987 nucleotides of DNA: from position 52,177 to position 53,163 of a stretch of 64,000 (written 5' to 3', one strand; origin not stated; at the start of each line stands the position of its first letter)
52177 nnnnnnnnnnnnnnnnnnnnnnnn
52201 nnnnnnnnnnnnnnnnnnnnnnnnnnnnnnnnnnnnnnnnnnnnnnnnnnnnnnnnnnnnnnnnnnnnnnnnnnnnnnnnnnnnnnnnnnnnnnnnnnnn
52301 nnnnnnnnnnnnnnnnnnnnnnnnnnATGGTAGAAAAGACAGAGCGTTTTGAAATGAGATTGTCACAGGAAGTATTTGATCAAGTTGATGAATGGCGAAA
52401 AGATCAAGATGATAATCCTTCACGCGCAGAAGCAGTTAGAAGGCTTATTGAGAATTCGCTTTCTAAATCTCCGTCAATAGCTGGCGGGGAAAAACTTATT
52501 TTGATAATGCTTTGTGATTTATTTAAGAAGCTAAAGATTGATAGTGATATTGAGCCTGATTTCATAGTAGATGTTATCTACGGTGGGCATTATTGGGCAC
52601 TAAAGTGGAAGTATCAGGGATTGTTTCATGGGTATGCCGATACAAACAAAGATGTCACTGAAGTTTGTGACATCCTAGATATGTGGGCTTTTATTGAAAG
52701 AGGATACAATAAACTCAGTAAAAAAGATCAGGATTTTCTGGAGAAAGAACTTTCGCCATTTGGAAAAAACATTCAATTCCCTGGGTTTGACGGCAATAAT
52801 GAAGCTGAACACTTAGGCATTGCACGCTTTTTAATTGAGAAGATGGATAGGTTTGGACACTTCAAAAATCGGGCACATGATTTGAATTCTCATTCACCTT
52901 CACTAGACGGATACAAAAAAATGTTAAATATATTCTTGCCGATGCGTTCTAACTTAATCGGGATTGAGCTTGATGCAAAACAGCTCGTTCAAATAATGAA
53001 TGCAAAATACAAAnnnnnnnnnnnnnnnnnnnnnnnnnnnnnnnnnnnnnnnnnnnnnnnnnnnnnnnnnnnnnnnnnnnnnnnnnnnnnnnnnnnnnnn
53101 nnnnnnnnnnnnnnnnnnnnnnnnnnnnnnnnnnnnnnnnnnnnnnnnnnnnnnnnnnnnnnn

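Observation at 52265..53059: Self-contained moron encoding an RHH::YfbU fusion between the portal and the prohead protease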

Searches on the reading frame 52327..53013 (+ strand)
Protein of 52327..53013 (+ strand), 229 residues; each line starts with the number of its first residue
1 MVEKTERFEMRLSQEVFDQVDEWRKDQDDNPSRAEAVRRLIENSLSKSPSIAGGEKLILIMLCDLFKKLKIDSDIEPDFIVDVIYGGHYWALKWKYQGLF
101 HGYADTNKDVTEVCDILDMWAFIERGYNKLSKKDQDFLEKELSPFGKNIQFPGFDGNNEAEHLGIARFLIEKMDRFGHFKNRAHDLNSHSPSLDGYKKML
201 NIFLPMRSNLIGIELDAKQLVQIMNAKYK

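Call 4: search_protein_families(library=pfam, proteins=[window:52327-53013:+], max_evalue=0.01)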
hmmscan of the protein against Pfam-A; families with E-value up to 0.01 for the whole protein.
window:52327-53013:+ (229 aa): 1 family
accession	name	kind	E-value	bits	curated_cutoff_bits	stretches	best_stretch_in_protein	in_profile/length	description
PF03887.19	YfbU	-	2e-23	83.7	25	1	55-226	7-166/166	YfbU domain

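Call 9: search_protein_families(library=pfam, proteins=[window:52327-53013:+], max_evalue=10)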
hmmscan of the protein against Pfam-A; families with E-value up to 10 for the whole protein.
window:52327-53013:+ (229 aa): 2 families
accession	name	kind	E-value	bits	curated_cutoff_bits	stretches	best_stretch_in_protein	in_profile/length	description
PF03887.19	YfbU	-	2e-23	83.7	25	1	55-226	7-166/166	YfbU domain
PF01402.27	RHH_1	-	0.2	12.1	20.5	1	8-43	2-35/39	Ribbon-helix-helix protein, copG family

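Call 10: search_protein_families(library=phrogs, proteins=[window:52327-53013:+], max_evalue=1)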
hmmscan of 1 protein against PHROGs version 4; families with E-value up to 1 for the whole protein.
window:52327-53013:+ (229 aa): 5 families
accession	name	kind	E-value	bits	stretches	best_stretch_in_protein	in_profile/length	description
phrog_6084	-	unknown function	1e-37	130.8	1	55-223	7-174/182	-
phrog_4738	-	transcription regulation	4.5e-06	27.3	1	5-47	14-55/59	transcriptional repressor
phrog_16979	-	unknown function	0.12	13.2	1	4-47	9-51/155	-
phrog_32935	-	unknown function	0.19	12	1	4-43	39-77/275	-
phrog_18767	-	unknown function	0.36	11.7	1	3-48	15-59/71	-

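Call 11: search_protein_families(library=padloc, proteins=[window:52327-53013:+], max_evalue=1)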
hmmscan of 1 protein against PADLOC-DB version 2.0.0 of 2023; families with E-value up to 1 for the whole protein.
window:52327-53013:+ (229 aa): 0 families

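Call 12: search_protein_families(library=ncbifam, proteins=[window:52327-53013:+], max_evalue=1)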
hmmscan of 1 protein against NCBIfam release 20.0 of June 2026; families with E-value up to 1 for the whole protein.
window:52327-53013:+ (229 aa): 2 families
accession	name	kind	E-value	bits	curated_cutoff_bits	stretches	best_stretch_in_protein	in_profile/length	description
NF003936.2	PRK05445.1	equivalog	5.3e-19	69.1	90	1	106-226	55-166/166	YfbU family protein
NF003381.0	PRK04460.1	equivalog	0.15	12.2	105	1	3-47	2-45/139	nickel-responsive transcriptional regulator NikR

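Call 13: find_homologous_proteins(query=window:52327-53013:+, max_evalue=0.001)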
Query window:52327-53013:+ (229 aa): 1372 proteins with E <= 0.001 among 1547 candidates; the best 120 are listed.
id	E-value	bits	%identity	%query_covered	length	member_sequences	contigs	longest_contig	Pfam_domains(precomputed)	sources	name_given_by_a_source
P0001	6.2e-146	502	96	100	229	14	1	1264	PF03887.20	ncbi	-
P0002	9.8e-94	331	64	100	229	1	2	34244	PF03887.20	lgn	-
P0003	5.7e-86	306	58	99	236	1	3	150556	PF03887.20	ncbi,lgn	-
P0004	2.9e-84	300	57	98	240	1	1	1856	PF03887.20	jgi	jgi:uncharacterized protein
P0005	1.2e-83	298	58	97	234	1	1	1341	PF03887.20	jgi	jgi:uncharacterized protein YfbU (UPF0304 family)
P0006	2.1e-83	297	57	99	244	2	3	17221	PF03887.20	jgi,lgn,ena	-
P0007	4.7e-83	296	57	97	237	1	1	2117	PF03887.20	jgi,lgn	-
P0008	1.1e-82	295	59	98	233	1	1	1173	PF03887.20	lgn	-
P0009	2.7e-82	294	58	99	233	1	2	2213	PF03887.20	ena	-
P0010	3.0e-82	293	58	99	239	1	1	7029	PF03887.20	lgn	-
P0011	6.2e-82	292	57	97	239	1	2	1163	PF03887.20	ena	-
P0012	9.9e-82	292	58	99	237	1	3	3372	PF03887.20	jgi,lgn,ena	jgi:Uncharacterized conserved protein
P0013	1.3e-81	291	57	99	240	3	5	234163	PF03887.20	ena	-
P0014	1.9e-81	291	56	99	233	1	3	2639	PF03887.20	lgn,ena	-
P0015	2.3e-81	291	56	99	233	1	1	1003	PF03887.20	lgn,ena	-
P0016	2.3e-81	291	58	99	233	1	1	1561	PF03887.20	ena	-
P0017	2.6e-81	290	58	99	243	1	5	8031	PF03887.20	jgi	jgi:uncharacterized protein YfbU (UPF0304 family)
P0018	3.2e-81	290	57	99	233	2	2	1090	PF03887.20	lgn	-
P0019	3.5e-81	290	58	99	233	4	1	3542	PF03887.20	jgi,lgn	jgi:hypothetical protein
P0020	3.9e-81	290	57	99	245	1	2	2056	PF03887.20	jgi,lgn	jgi:uncharacterized protein YfbU (UPF0304 family)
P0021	5.4e-81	289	55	99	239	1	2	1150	PF03887.20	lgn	-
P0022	7.2e-81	289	57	99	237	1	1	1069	PF03887.20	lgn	-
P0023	7.4e-81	289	56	99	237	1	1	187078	PF03887.20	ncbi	ncbi:MAG: hypothetical protein Kow0032_07190 [Methyloligellaceae bacterium]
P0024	9.0e-81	289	57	100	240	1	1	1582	PF03887.20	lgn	-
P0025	1.3e-80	288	55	99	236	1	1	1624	PF03887.20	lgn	-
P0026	1.5e-80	288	56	98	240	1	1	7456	PF03887.20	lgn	-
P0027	2.5e-80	287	56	99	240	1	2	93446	PF03887.20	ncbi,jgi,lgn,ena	jgi:hypothetical protein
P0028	3.2e-80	287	56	97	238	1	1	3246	PF03887.20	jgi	jgi:uncharacterized protein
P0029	3.5e-80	287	57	97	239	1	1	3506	PF03887.20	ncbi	-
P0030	4.3e-80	286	57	97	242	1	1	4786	PF03887.20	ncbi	-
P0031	4.3e-80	286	56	99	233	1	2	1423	PF03887.20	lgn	-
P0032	4.5e-80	286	57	99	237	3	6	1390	PF03887.20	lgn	-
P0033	4.6e-80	286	57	97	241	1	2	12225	PF03887.20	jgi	jgi:uncharacterized protein YfbU (UPF0304 family)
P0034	4.6e-80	286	57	97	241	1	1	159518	PF03887.20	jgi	jgi:uncharacterized protein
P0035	5.0e-80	286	57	97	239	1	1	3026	PF03887.20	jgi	jgi:uncharacterized protein YfbU (UPF0304 family)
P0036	6.5e-80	286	56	97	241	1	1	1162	PF03887.20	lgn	-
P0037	8.2e-80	285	55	99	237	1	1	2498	PF03887.20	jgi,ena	-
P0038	8.4e-80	285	56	97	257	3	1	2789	PF03887.20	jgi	jgi:uncharacterized protein YfbU (UPF0304 family)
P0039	8.6e-80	285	57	99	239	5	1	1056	PF03887.20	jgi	-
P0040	8.8e-80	285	56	99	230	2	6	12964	PF03887.20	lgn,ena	-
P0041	1.1e-79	285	56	97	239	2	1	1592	PF03887.20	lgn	-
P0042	1.6e-79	285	56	99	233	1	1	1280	PF03887.20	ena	-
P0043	2.0e-79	284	56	100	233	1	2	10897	PF03887.20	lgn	-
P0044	2.2e-79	284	54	98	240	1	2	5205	PF03887.20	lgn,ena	-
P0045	3.0e-79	284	55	99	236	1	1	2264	PF03887.20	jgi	jgi:uncharacterized protein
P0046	3.0e-79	284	56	97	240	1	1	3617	PF03887.20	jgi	jgi:uncharacterized protein YfbU (UPF0304 family)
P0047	3.2e-79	284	56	99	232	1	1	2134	PF03887.20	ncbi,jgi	-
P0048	4.0e-79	283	56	100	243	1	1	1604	PF03887.20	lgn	-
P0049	4.4e-79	283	58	97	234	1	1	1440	PF03887.20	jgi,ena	-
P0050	5.3e-79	283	55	99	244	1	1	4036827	PF03887.20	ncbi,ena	-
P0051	6.0e-79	283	53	97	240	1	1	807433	PF03887.20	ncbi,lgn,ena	-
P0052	6.1e-79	283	55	97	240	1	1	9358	PF03887.20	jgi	jgi:uncharacterized protein YfbU (UPF0304 family)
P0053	6.1e-79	283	55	98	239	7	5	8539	PF03887.20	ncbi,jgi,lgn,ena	ncbi:MAG: YfbU family protein [Terracidiphilus sp.]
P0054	6.3e-79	283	55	97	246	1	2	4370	PF03887.20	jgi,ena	-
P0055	6.8e-79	282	56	97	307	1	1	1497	PF03887.20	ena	-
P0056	6.9e-79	282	57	97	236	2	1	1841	PF03887.20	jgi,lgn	jgi:uncharacterized protein YfbU (UPF0304 family)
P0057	7.5e-79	282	55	99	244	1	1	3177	PF03887.20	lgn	-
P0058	7.7e-79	282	56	97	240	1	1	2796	PF03887.20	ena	-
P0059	8.7e-79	282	55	99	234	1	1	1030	PF03887.20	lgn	-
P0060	1.1e-78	282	55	99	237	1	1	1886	PF03887.20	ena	-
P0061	1.1e-78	282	55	99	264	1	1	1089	PF03887.20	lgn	-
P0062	1.3e-78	282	56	97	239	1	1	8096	PF03887.20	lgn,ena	-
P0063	1.4e-78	281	57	99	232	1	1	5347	PF03887.20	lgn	-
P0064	1.5e-78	281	57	98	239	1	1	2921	PF03887.20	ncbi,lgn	-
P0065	2.2e-78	281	56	99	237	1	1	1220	PF03887.20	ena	-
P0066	2.2e-78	281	56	97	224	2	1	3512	PF03887.20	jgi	jgi:uncharacterized protein YfbU (UPF0304 family)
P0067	2.3e-78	281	55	99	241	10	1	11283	PF03887.20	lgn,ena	-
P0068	2.4e-78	281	53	98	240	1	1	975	PF03887.20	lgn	-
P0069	2.6e-78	281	54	98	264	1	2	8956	PF03887.20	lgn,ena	-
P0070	2.7e-78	281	55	97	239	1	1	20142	PF03887.20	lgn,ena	-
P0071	2.8e-78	280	55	99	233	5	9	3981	PF03887.20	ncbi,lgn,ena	-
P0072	3.0e-78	280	54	98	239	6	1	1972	PF03887.20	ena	-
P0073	3.1e-78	280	56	99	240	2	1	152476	PF03887.20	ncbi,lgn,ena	-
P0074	3.2e-78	280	56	99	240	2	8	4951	PF03887.20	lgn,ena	-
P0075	3.3e-78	280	53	97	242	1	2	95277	PF03887.20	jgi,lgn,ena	-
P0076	3.3e-78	280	55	97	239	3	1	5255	PF03887.20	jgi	jgi:uncharacterized protein YfbU (UPF0304 family)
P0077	3.6e-78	280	55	97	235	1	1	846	PF03887.20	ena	-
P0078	3.7e-78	280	52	97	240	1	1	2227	PF03887.20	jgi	jgi:uncharacterized protein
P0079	3.7e-78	280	55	99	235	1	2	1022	PF03887.20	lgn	-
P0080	5.6e-78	279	56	97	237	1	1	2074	PF03887.20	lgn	-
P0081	5.7e-78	279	56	96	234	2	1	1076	PF03887.20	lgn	-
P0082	6.2e-78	279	55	99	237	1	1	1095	PF03887.20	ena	-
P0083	7.4e-78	279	55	99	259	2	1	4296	PF03887.20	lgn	-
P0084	7.7e-78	279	54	99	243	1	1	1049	PF03887.20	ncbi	-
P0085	7.8e-78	279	55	97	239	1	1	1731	PF03887.20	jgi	jgi:uncharacterized protein YfbU (UPF0304 family)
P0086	8.0e-78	279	55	99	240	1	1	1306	PF03887.20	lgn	-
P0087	9.8e-78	279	53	99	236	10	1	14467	PF03887.20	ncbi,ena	-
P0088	1.1e-77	279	53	99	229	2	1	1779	PF03887.20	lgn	-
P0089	1.1e-77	279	53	99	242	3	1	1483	PF03887.20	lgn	-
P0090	1.2e-77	278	55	99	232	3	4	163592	PF03887.20,PF01402.28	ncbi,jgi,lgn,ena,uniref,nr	ncbi:YfbU family protein [Parvibaculum sp.]|uniref:YfbU family protein n=1 Tax=Parvibaculum sp. TaxI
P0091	1.3e-77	278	55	97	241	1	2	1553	PF03887.20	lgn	-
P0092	1.6e-77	278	55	97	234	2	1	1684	PF03887.20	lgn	-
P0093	1.6e-77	278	54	97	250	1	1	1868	PF03887.20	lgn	-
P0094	2.0e-77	278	54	99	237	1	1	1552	PF03887.20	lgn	-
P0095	2.1e-77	278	55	97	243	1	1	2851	PF03887.20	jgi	jgi:uncharacterized protein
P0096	2.6e-77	277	54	97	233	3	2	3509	PF03887.20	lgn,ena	-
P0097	2.6e-77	277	52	99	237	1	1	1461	PF03887.20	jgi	jgi:uncharacterized protein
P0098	2.6e-77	277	53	97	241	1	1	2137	PF03887.20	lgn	-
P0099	2.7e-77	277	55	97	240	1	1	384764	PF03887.20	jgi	jgi:uncharacterized protein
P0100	3.1e-77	277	54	100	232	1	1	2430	PF03887.20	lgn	-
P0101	3.3e-77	277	55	100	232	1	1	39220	PF03887.20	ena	-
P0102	3.4e-77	277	56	98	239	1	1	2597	PF03887.20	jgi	jgi:uncharacterized protein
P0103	3.6e-77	277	55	99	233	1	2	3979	PF03887.20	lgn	-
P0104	3.7e-77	277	56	97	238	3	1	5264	PF03887.20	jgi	jgi:uncharacterized protein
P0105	4.0e-77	277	56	99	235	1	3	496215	PF03887.20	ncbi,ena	-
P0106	4.1e-77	277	56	99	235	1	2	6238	PF03887.20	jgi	jgi:uncharacterized protein YfbU (UPF0304 family)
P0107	4.4e-77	277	53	100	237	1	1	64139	PF03887.20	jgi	jgi:uncharacterized protein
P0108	4.6e-77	276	53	99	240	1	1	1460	PF03887.20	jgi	jgi:hypothetical protein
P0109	4.7e-77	276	56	99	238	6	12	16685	PF03887.20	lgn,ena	-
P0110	5.9e-77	276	55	97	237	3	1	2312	PF03887.20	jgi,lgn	jgi:hypothetical protein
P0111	5.9e-77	276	52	100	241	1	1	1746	PF03887.20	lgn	-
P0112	6.1e-77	276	54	97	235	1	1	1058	PF03887.20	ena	-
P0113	6.7e-77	276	56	99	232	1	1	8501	PF03887.20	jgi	jgi:uncharacterized protein YfbU (UPF0304 family)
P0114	7.6e-77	276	54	98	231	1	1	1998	PF03887.20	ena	-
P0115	9.1e-77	276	54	97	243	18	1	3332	PF03887.20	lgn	-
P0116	9.4e-77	275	56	98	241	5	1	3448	PF03887.20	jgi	jgi:uncharacterized protein YfbU (UPF0304 family)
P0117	9.7e-77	275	55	99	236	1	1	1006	PF03887.20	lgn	-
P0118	1.0e-76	275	52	97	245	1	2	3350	PF03887.20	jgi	jgi:uncharacterized protein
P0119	1.1e-76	275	56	97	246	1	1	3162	PF03887.20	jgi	jgi:uncharacterized protein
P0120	1.2e-76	275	54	97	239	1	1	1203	PF03887.20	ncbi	-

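Call 14: search_dna_similar(query=window:52327-53013:+, collection=phages, mode=protein, max_rows=30)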
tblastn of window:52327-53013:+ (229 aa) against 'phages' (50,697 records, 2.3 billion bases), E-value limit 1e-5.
Records with a match: 4; places in all: 4; records where one place covers at least 80% of the query: 0.
Best place of each record, by identity: <60% 4.
By first word of the organism name: Yersinia 2; Escherichia 2.
By host as written in the record: Yersinia enterocolitica 324 2; Escherichia coli 2.
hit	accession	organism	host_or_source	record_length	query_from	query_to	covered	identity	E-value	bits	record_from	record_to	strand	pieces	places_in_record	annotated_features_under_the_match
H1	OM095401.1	Yersinia phage vB_YenM_324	Yersinia enterocolitica 324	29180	51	227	77%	48.9%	9e-49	176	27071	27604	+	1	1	hypothetical protein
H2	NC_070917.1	Yersinia phage vB_YenM_324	Yersinia enterocolitica 324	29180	51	227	77%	48.9%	9e-49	176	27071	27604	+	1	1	hypothetical protein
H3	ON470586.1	Escherichia phage vB_EcoS-611R1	Escherichia coli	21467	55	226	75%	29.2%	2e-11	69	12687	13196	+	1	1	hypothetical protein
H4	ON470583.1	Escherichia phage vB_EcoS-689R5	Escherichia coli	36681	55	226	75%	28.7%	5e-11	67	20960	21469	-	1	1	hypothetical protein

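Call 15: find_encoding_contigs(protein=window:52327-53013:+, flank=10000, max_places=6)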
Protein window:52327-53013:+ (229 aa): 23 contigs read that carry it; 6 places shown.
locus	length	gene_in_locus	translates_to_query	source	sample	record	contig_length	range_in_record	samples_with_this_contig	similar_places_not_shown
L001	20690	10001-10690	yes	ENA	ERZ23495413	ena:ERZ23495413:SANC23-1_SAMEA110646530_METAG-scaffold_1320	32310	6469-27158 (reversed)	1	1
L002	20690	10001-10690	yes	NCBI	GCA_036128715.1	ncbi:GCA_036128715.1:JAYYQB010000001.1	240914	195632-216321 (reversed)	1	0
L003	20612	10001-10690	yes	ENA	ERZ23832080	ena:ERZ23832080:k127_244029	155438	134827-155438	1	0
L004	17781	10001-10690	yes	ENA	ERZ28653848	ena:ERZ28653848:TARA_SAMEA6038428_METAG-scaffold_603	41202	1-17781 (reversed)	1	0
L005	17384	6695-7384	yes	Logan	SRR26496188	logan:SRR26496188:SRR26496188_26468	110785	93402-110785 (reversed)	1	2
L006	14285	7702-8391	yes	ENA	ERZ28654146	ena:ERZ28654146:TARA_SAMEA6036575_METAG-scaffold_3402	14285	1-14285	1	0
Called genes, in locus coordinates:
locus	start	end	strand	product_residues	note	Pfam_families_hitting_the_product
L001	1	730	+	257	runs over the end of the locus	PF00149:Metallophos, PF12850:Metallophos_2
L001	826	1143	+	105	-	PF12844:HTH_19 (weak), PF13560:HTH_31 (weak), PF01381:HTH_3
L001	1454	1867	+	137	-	PF19570:DUF6088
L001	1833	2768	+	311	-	PF08843:AbiEii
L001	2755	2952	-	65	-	-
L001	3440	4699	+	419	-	PF02195:ParB_N, PF03602:Cons_hypoth95 (faint), PF01555:N6_N4_Mtase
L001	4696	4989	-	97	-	-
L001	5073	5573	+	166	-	-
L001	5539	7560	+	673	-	PF05876:GpA_ATPase, PF20454:GpA_nuclease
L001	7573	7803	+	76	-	PF02831:gpW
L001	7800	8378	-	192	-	-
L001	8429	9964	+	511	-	PF05136:Phage_portal_2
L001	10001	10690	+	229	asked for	PF03887:YfbU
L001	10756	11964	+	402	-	PF25145:NfeD1b_N, PF01343:Peptidase_S49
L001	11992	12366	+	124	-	PF02924:HDPD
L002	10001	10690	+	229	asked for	PF03887:YfbU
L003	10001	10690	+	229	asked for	PF03887:YfbU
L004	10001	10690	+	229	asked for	PF03887:YfbU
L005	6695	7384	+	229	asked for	PF03887:YfbU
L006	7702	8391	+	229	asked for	PF03887:YfbU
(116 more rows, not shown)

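Call 16: find_encoding_contigs(protein=P0002, flank=10000, max_places=4)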
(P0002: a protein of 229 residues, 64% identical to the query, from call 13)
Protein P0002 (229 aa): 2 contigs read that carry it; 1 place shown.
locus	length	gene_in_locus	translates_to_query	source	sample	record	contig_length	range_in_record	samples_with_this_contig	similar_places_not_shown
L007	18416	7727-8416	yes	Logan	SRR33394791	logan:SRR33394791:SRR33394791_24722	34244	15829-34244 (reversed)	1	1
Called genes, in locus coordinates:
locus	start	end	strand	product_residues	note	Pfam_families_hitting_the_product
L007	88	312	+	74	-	-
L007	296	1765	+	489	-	PF11185:DUF2971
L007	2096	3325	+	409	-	PF02195:ParB_N (weak), PF03602:Cons_hypoth95 (faint), PF01555:N6_N4_Mtase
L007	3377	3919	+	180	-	-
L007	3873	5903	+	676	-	PF05876:GpA_ATPase, PF20454:GpA_nuclease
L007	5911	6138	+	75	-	PF02831:gpW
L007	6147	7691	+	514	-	PF05136:Phage_portal_2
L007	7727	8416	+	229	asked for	PF03887:YfbU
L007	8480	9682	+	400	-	PF25145:NfeD1b_N, PF01343:Peptidase_S49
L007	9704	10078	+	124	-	PF02924:HDPD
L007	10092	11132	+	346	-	PF03864:Phage_cap_E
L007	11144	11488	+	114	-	-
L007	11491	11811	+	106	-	PF05354:Phage_attach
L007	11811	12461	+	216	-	PF20039:DUF6441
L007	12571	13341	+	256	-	PF17194:AbiEi_3_N, PF11459:AbiEi_3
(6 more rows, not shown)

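Call 23: get_annotated_region(hit=H1, flank=4000)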
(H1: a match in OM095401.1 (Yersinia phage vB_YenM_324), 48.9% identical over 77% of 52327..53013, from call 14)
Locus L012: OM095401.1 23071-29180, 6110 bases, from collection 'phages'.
description: Yersinia phage vB_YenM_324, complete genome.
organism: Yersinia phage vB_YenM_324 (NCBI taxid 2914024)
taxonomy: Viruses; Duplodnaviria; Heunggongvirae; Uroviricota; Caudoviricetes; Peduoviridae; Tresduoquattuorvirus; Tresduoquattuorvirus YenM324
host: Yersinia enterocolitica 324; source: -; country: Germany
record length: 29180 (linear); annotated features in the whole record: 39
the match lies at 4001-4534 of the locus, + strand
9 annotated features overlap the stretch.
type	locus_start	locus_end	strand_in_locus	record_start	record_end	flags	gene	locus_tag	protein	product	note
CDS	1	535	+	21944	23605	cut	-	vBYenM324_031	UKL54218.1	tail fiber protein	tail fiber protein GpH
CDS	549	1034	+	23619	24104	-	-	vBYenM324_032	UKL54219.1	tail fiber assembly protein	tail fiber assembly protein GpG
CDS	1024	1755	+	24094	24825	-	-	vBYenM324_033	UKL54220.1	structural protein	-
CDS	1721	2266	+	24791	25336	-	-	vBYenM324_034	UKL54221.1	adenine glycosylase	-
CDS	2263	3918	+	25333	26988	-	-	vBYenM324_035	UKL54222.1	hypothetical protein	-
CDS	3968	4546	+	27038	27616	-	-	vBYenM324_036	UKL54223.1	hypothetical protein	-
CDS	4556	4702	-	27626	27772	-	-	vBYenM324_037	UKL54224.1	hypothetical protein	-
CDS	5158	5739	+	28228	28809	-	-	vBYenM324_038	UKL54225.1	hypothetical protein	-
CDS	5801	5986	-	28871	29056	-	-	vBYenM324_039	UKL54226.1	hypothetical protein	-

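Call 26: search_dna_similar(query=window:52327-53013:+, collection=plasmids, mode=protein, max_rows=40, max_evalue=0.001)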
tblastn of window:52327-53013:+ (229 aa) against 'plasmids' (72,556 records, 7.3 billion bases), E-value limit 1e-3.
Records with a match: 37; places in all: 37; records where one place covers at least 80% of the query: 6.
Best place of each record, by identity: <60% 37.
By first word of the organism name: Xanthomonas 5; Klebsiella 5; Escherichia 5; Salmonella 3; Acinetobacter 2; Photobacterium 2; Proteus 2; Rhizobium 1; Raoultella 1; Cupriavidus 1; and 10 more.
By predicted mobility (MOB-suite, as given by PLSDB): non-mobilizable 22; conjugative 10; mobilizable 5.
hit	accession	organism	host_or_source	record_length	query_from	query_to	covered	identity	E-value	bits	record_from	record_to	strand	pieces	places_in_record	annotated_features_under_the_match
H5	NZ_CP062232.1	Rhizobium sp. TH2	Sainfoin,pure bacterial culture,Nodule ...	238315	1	224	98%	41.8%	1e-54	195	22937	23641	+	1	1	YfbU family protein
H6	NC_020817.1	Xanthomonas citri subsp. citri Aw12879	-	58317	1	224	98%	39.2%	9e-49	177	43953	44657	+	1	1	YfbU family protein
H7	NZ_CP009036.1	Xanthomonas citri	citrus spp.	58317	1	224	98%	39.2%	9e-49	177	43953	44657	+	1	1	YfbU family protein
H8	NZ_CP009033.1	Xanthomonas citri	Citrus x limon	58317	1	224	98%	39.2%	9e-49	177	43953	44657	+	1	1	YfbU family protein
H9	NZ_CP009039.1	Xanthomonas citri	citrus spp.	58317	1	224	98%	39.2%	9e-49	177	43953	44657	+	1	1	YfbU family protein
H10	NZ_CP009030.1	Xanthomonas citri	Citrus x aurantiifolia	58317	1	224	98%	39.2%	9e-49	177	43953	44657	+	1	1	YfbU family protein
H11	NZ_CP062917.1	Raoultella terrigena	Sus scrofa domesticus,swab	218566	51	225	76%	43.4%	4e-39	150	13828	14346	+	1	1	YfbU family protein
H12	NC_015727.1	Cupriavidus necator N-1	soil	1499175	51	210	70%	44.2%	4e-36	141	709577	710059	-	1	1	record has no annotation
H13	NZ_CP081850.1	Polymorphobacter megasporae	Megaspora,lichen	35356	51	203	67%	34.4%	2e-18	91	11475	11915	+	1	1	YfbU family protein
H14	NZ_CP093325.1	Bacillus sp. N5-665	whole organism,peat soil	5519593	51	226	77%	28.1%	3e-7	58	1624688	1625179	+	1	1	none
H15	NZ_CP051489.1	Kosakonia sp. SMBL-WEM22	culture,seawater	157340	51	207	69%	29.6%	8e-11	68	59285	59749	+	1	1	YfbU family protein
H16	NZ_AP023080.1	Acinetobacter baumannii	-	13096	44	201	69%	29.0%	4e-4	48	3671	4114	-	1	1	YfbU family protein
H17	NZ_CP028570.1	Acinetobacter pittii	Homo sapiens,Pure Culture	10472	55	200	64%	29.5%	2e-4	49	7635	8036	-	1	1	YfbU family protein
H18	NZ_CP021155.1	Photobacterium damselae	Neophocaena asiaeorientalis,Single ...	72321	108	226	52%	32.2%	9e-9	62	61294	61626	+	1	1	YfbU family protein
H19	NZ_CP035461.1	Photobacterium damselae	Neophocaena asiaeorientalis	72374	108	226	52%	32.2%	9e-9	62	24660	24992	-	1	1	YfbU family protein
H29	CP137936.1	Escherichia coli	Homo sapiens,other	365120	113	226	50%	28.1%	1e-7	59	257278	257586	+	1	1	yfbU: YfbU family protein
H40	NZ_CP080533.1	Mesorhizobium sp. AR02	Oxytropis sp.,Cell culture,root nodule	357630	4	53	22%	44.2%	9e-6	53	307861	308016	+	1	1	hypothetical protein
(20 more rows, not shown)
